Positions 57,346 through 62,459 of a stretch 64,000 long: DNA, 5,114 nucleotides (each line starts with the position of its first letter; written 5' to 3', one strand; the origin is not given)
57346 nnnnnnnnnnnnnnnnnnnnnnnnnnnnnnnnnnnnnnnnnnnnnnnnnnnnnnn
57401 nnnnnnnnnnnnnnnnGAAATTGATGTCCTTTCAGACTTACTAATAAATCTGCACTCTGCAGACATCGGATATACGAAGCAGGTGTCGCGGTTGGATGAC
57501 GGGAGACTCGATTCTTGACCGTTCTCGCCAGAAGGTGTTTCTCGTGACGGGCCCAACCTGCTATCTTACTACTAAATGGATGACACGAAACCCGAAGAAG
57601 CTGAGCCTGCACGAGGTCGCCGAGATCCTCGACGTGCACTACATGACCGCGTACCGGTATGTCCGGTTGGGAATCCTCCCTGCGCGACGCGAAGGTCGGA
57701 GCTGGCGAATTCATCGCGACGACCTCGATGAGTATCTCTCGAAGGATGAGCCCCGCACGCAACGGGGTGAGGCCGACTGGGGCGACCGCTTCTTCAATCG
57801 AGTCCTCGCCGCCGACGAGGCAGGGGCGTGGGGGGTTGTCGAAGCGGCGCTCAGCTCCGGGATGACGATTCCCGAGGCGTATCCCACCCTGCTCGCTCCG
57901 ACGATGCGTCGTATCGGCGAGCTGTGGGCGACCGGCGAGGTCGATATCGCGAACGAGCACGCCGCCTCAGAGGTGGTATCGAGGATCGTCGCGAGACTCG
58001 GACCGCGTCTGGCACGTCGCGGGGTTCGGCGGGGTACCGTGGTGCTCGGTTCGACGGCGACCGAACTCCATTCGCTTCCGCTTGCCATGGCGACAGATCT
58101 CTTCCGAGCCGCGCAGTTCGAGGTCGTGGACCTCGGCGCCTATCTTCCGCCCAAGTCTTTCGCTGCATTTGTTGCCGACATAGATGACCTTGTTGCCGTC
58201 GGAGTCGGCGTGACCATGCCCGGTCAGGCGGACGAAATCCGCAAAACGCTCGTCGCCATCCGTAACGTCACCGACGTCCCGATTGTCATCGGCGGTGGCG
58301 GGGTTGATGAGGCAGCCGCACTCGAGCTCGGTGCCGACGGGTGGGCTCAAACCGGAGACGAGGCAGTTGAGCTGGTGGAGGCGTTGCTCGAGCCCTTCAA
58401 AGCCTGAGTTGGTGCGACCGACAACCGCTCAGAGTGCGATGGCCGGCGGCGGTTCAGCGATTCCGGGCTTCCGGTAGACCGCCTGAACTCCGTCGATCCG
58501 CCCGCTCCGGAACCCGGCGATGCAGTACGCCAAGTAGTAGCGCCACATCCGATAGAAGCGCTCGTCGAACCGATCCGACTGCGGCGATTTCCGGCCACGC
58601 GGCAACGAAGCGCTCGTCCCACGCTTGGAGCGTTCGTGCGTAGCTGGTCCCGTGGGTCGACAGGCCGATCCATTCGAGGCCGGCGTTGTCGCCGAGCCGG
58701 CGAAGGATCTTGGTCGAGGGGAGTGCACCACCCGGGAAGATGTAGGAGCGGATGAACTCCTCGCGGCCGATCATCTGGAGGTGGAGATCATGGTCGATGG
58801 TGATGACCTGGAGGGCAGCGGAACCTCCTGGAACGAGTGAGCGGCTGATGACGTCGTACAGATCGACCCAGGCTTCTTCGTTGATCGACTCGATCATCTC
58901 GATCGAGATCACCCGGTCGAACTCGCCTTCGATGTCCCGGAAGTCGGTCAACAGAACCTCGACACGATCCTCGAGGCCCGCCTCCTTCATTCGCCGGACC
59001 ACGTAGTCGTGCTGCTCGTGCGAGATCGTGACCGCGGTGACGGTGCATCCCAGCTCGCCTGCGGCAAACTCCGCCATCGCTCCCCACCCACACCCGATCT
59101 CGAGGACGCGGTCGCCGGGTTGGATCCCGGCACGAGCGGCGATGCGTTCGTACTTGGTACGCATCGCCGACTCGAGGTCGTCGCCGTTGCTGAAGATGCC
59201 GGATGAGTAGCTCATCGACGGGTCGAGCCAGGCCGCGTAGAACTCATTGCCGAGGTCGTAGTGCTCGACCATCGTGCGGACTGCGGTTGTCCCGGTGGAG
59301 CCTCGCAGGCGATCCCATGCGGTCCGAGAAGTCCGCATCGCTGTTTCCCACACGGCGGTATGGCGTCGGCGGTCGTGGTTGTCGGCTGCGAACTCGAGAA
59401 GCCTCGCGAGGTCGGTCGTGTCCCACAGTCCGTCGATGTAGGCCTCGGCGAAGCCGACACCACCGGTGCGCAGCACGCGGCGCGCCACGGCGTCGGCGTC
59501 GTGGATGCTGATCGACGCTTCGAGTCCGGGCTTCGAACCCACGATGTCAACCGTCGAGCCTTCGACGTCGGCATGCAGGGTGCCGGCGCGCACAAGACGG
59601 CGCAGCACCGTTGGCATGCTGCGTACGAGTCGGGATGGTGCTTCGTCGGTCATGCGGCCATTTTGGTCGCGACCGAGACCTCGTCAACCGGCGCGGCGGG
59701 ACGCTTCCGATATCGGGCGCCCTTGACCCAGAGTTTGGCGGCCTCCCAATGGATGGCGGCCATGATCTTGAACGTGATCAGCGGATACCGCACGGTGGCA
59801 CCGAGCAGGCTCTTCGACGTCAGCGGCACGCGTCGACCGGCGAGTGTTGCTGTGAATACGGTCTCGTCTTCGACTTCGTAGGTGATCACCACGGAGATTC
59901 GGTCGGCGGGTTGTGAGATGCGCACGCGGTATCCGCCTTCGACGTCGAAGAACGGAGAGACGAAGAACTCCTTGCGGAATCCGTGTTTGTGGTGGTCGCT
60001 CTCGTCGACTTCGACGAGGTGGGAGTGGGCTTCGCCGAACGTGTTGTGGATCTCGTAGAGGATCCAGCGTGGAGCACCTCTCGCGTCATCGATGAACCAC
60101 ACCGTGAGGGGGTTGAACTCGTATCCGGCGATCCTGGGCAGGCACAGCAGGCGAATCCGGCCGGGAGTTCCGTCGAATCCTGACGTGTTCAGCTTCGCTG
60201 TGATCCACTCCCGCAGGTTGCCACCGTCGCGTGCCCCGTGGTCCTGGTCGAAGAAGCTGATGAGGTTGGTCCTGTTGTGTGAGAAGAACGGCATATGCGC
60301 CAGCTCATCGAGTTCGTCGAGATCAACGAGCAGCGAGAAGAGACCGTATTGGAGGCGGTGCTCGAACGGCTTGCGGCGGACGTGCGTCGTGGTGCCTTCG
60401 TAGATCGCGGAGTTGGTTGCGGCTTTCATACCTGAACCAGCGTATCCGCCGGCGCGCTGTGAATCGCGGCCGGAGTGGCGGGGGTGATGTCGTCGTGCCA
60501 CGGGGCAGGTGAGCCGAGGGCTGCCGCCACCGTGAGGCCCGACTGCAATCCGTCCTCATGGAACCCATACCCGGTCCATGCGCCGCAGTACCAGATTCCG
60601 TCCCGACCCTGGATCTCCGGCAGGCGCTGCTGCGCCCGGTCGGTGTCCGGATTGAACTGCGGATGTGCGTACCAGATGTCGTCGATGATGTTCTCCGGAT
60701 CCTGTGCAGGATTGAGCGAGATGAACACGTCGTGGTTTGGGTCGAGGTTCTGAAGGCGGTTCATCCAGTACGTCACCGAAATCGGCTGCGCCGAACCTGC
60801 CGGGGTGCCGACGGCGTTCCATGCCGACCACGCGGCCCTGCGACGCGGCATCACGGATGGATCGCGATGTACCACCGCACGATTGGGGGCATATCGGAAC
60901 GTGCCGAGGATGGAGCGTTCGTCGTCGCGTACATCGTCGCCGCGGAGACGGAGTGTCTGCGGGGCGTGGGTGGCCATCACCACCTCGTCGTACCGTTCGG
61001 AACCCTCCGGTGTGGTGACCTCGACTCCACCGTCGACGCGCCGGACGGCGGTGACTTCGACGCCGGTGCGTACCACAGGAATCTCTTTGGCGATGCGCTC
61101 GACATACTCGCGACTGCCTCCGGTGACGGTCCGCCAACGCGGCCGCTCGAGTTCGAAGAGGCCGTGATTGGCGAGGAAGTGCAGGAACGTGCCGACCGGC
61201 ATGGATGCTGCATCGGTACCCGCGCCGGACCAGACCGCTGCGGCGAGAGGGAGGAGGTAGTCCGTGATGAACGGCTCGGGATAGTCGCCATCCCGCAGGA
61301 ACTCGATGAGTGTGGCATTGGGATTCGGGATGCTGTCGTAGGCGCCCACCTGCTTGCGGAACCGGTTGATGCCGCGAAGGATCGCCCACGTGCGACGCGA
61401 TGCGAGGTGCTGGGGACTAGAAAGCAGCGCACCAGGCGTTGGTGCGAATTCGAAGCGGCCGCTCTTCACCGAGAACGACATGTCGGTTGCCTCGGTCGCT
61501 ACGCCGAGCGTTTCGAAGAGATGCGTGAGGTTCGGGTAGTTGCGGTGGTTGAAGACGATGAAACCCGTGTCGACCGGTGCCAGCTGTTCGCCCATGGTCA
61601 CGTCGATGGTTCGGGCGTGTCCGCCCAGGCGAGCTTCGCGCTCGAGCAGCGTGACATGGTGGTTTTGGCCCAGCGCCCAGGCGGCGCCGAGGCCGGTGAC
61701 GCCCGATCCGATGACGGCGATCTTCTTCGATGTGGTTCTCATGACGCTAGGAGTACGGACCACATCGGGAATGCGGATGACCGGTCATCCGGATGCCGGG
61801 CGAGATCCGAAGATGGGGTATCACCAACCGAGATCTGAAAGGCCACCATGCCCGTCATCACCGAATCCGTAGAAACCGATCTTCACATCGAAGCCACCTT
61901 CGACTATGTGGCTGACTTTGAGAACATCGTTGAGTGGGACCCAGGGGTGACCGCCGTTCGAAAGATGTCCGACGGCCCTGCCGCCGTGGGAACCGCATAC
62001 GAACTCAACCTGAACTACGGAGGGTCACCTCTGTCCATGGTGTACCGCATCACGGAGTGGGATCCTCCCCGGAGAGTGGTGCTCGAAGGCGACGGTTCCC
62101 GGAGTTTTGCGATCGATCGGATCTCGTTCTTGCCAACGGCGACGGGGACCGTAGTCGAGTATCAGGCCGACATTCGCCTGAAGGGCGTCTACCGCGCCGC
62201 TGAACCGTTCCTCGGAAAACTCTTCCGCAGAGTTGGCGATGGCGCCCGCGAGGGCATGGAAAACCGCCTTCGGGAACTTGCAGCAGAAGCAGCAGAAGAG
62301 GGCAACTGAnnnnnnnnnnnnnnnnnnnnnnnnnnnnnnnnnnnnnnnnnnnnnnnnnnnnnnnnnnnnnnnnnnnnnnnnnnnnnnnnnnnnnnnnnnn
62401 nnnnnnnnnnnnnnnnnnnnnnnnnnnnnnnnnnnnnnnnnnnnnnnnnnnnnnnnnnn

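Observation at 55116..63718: Light island: heliorhodopsin 1.4 kb from a CarH-type B12 photoreceptor-regulator and a furan-fatty-acid-like operon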

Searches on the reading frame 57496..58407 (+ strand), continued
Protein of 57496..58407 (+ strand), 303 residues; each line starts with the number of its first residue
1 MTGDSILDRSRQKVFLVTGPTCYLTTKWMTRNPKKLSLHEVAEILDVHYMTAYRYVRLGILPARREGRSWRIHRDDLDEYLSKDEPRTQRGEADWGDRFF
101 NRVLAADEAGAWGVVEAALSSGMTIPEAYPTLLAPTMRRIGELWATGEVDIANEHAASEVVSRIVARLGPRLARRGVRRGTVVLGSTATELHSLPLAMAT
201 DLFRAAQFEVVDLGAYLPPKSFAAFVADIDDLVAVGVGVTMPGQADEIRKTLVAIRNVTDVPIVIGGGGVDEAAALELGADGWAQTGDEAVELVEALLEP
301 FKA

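Call 75: fold_search(model_id=the predicted structure, library=pdb)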
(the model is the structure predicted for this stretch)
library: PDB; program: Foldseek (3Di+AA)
matches with E <= 10: 1477; with E <= 0.001: 118
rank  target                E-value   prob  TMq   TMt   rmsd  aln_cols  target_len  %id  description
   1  8j2w_B                5.9e-13  1.00  0.68  0.57   1.9       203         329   27  Saccharothrix syringae photocobilins protein, dark state (released 2024-04-10)
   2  8j2w_A                9.9e-13  1.00  0.68  0.57   1.8       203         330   27  Saccharothrix syringae photocobilins protein, dark state (released 2024-04-10)
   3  8jbt_B                1.1e-12  1.00  0.65  0.78   2.9       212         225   24  B12-binding domain from Chloracidobacterium thermophilum MerR family protein, anaerobic light state (released 2024-11-13)
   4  5c8f                  1.4e-12  1.00  0.54  0.54  11.1       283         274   20  Crystal structure of light-exposed full-length Thermus thermophilus CarH bound to cobalamin (released 2015-09-30)
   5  8j2x                  1.6e-12  1.00  0.67  0.56   1.9       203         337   27  Saccharothrix syringae photocobilins protein, light state (released 2024-04-10)
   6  8jbs_B                1.8e-12  1.00  0.65  0.79   2.9       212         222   24  B12-binding domain from Chloracidobacterium thermophilum MerR family protein, dark state (released 2024-11-13)
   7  8jbt_A                2.1e-12  1.00  0.65  0.77   2.8       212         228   24  B12-binding domain from Chloracidobacterium thermophilum MerR family protein, anaerobic light state (released 2024-11-13)
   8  5c8e_G                5.1e-12  1.00  0.61  0.60   9.6       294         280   21  Crystal structure of Thermus thermophilus CarH bound to adenosylcobalamin and a 26-bp DNA segment (released 2015-09-30)
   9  5c8e_E                8.5e-12  1.00  0.60  0.60  10.2       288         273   20  Crystal structure of Thermus thermophilus CarH bound to adenosylcobalamin and a 26-bp DNA segment (released 2015-09-30)
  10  5c8d_E                8.5e-12  1.00  0.59  0.58   8.1       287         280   21  Crystal structure of full-length Thermus thermophilus CarH bound to adenosylcobalamin (dark state) (released 2015-09-30)
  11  5c8e_B                1.0e-11  1.00  0.62  0.62  11.0       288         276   22  Crystal structure of Thermus thermophilus CarH bound to adenosylcobalamin and a 26-bp DNA segment (released 2015-09-30)
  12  5c8e_A                1.0e-11  1.00  0.60  0.60  10.3       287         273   21  Crystal structure of Thermus thermophilus CarH bound to adenosylcobalamin and a 26-bp DNA segment (released 2015-09-30)
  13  5c8e_C                1.0e-11  1.00  0.61  0.60   9.6       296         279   21  Crystal structure of Thermus thermophilus CarH bound to adenosylcobalamin and a 26-bp DNA segment (released 2015-09-30)
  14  7xcn_N                1.1e-11  1.00  0.41  0.52   8.7       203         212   24  Crystal structure of the MttB-MttC complex at 2.7 A resolution (released 2023-01-18)
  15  8jbs_A                1.5e-11  1.00  0.66  0.79   2.7       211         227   24  B12-binding domain from Chloracidobacterium thermophilum MerR family protein, dark state (released 2024-11-13)
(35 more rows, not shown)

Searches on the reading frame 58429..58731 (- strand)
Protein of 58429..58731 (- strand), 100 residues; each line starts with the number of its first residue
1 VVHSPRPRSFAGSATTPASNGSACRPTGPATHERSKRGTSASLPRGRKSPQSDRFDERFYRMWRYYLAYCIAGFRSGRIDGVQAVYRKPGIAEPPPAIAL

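Call 5: search_protein_families(library=pfam, proteins=[window:58429-58731:-], max_evalue=0.001)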
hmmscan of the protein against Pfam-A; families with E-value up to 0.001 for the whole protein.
window:58429-58731:- (100 aa): 1 family
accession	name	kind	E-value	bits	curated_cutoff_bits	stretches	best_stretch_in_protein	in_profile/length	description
PF02353.26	CMAS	-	0.00017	21.4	27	1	53-83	242-272/273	Mycolic acid cyclopropane synthetase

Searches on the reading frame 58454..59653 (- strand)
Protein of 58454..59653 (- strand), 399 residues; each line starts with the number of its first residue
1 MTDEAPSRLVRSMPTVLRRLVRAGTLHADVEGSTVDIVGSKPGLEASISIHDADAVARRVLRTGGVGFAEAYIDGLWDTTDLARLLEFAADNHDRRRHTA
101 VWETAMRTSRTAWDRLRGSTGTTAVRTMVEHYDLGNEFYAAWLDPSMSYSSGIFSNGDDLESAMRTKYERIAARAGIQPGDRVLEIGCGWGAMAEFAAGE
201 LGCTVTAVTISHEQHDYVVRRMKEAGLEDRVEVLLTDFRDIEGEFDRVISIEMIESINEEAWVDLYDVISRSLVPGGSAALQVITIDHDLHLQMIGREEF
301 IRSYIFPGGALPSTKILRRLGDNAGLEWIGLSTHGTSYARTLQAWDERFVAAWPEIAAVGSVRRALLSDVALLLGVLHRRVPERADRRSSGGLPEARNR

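Call 3: search_protein_families(library=pfam, proteins=[window:58454-59653:-], max_evalue=0.01)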
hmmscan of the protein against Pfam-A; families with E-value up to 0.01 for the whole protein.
window:58454-59653:- (399 aa): 9 families
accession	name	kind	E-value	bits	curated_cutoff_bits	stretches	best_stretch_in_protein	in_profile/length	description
PF02353.26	CMAS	-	1.3e-65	221.9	27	1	123-361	5-245/273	Mycolic acid cyclopropane synthetase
PF13649.12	Methyltransf_25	-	8.1e-15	55.7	27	1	183-277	1-97/97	Methyltransferase domain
PF08241.18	Methyltransf_11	-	6.3e-12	46.4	21.2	1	184-280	1-94/95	Methyltransferase domain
PF13489.12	Methyltransf_23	-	9e-11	42.2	27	1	162-327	7-160/164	Methyltransferase domain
PF08242.18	Methyltransf_12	-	3.4e-07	31.3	30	1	184-277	1-96/98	Methyltransferase domain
PF01728.25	FtsJ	-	7.5e-05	23.2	24.1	1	167-244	8-81/181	FtsJ-like methyltransferase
PF13847.12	Methyltransf_31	-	0.00013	22.2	27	1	178-280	2-108/145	Methyltransferase domain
PF17820.7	PDZ_6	-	0.0011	19.2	27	1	171-187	10-26/54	PDZ domain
PF01135.25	PCMT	-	0.0088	16.3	20.3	0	177-228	71-124/210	Protein-L-isoaspartate(D-aspartate) O-methyltransferase (PCMT)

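Call 30: search_protein_families(library=ncbifam, proteins=[window:58454-59653:-], max_evalue=0.00001)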
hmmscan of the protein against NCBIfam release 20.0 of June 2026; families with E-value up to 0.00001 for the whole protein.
window:58454-59653:- (399 aa): 10 families
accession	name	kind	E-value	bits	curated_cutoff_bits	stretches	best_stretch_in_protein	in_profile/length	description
NF008686.0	PRK11705.1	equivalog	2.8e-66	224.1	400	1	32-358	26-337/383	cyclopropane fatty acyl phospholipid synthase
NF053839.1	CPFASynBruc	equivalog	3.6e-60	204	600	1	12-359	4-350/410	cyclopropane fatty acid synthase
NF040703.1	cyclopro_CfaB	exception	1.3e-48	165.8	650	1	123-352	102-335/393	C17 cyclopropane fatty acid synthase CfaB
NF040660.1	mycolic_MTase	equivalog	1.3e-34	120.1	390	1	125-355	5-245/283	cyclopropane mycolic acid synthase family methyltransferase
NF043040.1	corrin_prot_MT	hypoth_equivalog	1.4e-12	47.6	180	1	165-278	28-144/216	corrinoid protein-associated methyltransferase CpaM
NF041943.1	GPPMT_Stmyces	equivalog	4.2e-10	40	400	1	130-278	30-176/272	geranyl diphosphate 2-C-methyltransferase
NF041675.1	sarc_dimgly_tmase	equivalog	6.2e-09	36.2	550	1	150-277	35-165/278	sarcosine/dimethylglycine N-methyltransferase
TIGR02021.1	BchM-ChlM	equivalog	4.7e-08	32.7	158.9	1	178-254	53-128/218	magnesium protoporphyrin IX methyltransferase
TIGR04364.1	methyltran_FxLD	equivalog_domain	2.3e-06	26.9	320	1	174-249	77-155/394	methyltransferase, FxLD system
TIGR01983.1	UbiG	equivalog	3.3e-06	26.5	102.95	1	180-289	50-159/228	bifunctional 2-polyprenyl-6-hydroxyphenol methylase/3-demethylubiquinol 3-O-methyltransferase UbiG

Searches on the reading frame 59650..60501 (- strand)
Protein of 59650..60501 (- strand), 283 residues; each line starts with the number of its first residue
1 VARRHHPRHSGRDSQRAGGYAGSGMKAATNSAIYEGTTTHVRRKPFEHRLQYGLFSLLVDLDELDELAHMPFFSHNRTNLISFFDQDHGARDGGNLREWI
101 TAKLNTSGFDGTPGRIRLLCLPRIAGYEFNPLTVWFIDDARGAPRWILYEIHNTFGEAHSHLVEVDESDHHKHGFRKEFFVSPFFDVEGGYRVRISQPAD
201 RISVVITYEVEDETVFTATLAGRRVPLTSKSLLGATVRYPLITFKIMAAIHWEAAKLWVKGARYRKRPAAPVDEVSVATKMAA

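Call 3: search_protein_families(library=pfam, proteins=[window:59650-60501:-], max_evalue=0.01)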
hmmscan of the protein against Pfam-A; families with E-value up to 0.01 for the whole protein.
window:59650-60501:- (283 aa): 1 family
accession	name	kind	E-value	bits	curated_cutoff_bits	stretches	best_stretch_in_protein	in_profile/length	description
PF07103.16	DUF1365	-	6e-76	255.6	25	1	33-269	1-234/235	Protein of unknown function (DUF1365)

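Call 30: search_protein_families(library=ncbifam, proteins=[window:59650-60501:-], max_evalue=0.00001)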
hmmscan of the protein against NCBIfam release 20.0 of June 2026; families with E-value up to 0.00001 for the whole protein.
window:59650-60501:- (283 aa): 0 families

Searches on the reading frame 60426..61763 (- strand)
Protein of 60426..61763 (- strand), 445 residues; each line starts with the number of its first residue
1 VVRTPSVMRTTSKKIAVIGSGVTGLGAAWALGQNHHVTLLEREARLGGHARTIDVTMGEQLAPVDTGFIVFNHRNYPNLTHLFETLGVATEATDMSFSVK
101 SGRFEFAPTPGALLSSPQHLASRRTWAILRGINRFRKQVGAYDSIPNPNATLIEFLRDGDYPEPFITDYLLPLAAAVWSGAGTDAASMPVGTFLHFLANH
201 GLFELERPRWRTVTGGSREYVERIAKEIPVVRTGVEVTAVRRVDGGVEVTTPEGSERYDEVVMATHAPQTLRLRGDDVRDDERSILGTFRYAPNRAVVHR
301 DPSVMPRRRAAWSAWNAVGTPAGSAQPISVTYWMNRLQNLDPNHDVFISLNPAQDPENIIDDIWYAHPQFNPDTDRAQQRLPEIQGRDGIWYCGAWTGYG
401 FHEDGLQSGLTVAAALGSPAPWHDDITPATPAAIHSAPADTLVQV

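Call 3: search_protein_families(library=pfam, proteins=[window:60426-61763:-], max_evalue=0.01)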
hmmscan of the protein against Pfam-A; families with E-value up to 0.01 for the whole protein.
window:60426-61763:- (445 aa): 6 families
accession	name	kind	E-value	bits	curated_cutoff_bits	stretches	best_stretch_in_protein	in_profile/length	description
PF01593.30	Amino_oxidase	-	1.7e-20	74.2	19.8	1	23-268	2-257/443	Flavin containing amine oxidoreductase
PF13450.12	NAD_binding_8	-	6e-14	52.5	21.9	1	17-85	1-67/68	NAD(P)-binding Rossmann-like domain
PF01266.30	DAO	-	7.1e-08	32.8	27.9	1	14-50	1-38/353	FAD dependent oxidoreductase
PF07992.20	Pyr_redox_2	-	2.3e-05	24.4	26.1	1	11-47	141-178/291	Pyridine nucleotide-disulphide oxidoreductase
PF13738.12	Pyr_redox_3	-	0.0016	18.2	30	0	219-265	85-132/305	Pyridine nucleotide-disulphide oxidoreductase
PF13454.12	NAD_binding_9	-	0.0084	16.5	21.8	0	219-265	105-152/155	FAD-NAD(P)-binding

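Call 30: search_protein_families(library=ncbifam, proteins=[window:60426-61763:-], max_evalue=0.00001)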
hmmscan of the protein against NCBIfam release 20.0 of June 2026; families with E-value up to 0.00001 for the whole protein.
window:60426-61763:- (445 aa): 8 families
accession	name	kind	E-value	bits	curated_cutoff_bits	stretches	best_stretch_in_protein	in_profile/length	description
NF008841.0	PRK11883.1-1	equivalog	1.5e-13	50.5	517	1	11-92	2-82/453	protoporphyrinogen oxidase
TIGR03467.1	HpnE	equivalog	5.7e-12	45.7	283.05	1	15-270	1-266/430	hydroxysqualene dehydroxylase HpnE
NF005560.0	PRK07233.1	equivalog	1.2e-10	40.8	252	1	14-55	2-44/435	hypothetical protein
NF009410.0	PRK12771.1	subfamily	6e-08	31.7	516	1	5-49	131-176/566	NAD(P)-binding protein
NF008845.0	PRK11883.1-5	equivalog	2e-07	29.7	560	0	11-53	3-52/468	protoporphyrinogen oxidase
NF045637.1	carotdesatCrtDProt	equivalog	6.9e-07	28.1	580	1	15-89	1-70/485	1-hydroxycarotenoid 3,4-desaturase CrtD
TIGR01317.1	GOGAT_sm_gam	subfamily_domain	1.6e-06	27.2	447.7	0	8-49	139-181/485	glutamate synthase small subunit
NF009454.0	PRK12814.1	equivalog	2.3e-06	26.3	916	1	5-51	186-233/657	putative NADPH-dependent glutamate synthase small subunit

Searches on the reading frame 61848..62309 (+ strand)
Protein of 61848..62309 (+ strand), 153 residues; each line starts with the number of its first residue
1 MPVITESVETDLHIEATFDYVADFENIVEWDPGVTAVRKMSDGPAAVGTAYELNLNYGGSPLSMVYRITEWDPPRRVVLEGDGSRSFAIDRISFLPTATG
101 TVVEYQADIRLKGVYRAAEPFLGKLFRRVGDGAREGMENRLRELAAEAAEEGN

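Call 3: search_protein_families(library=pfam, proteins=[window:61848-62309:+], max_evalue=0.01)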
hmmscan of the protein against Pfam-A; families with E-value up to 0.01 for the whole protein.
window:61848-62309:+ (153 aa): 2 families
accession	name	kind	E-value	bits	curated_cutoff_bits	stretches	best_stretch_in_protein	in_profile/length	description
PF10604.15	Polyketide_cyc2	-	2.6e-17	63.9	27.4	1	1-146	1-139/142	Polyketide cyclase / dehydrase and lipid transport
PF03364.25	Polyketide_cyc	-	1.6e-07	32.1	23.4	1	15-135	6-123/126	Polyketide cyclase / dehydrase and lipid transport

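Call 30: search_protein_families(library=ncbifam, proteins=[window:61848-62309:+], max_evalue=0.00001)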
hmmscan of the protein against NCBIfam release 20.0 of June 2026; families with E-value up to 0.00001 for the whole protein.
window:61848-62309:+ (153 aa): 2 families
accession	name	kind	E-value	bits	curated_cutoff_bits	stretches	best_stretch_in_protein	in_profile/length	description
NF047582.1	LIC13081_fam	equivalog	1.4e-12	48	185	1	14-124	14-122/154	LIC13081 family protein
NF047960.1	TA_Rv0910_toxin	equivalog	6.2e-12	45.7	100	1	1-114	1-115/141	type II toxin-antitoxin system Rv0910 family toxin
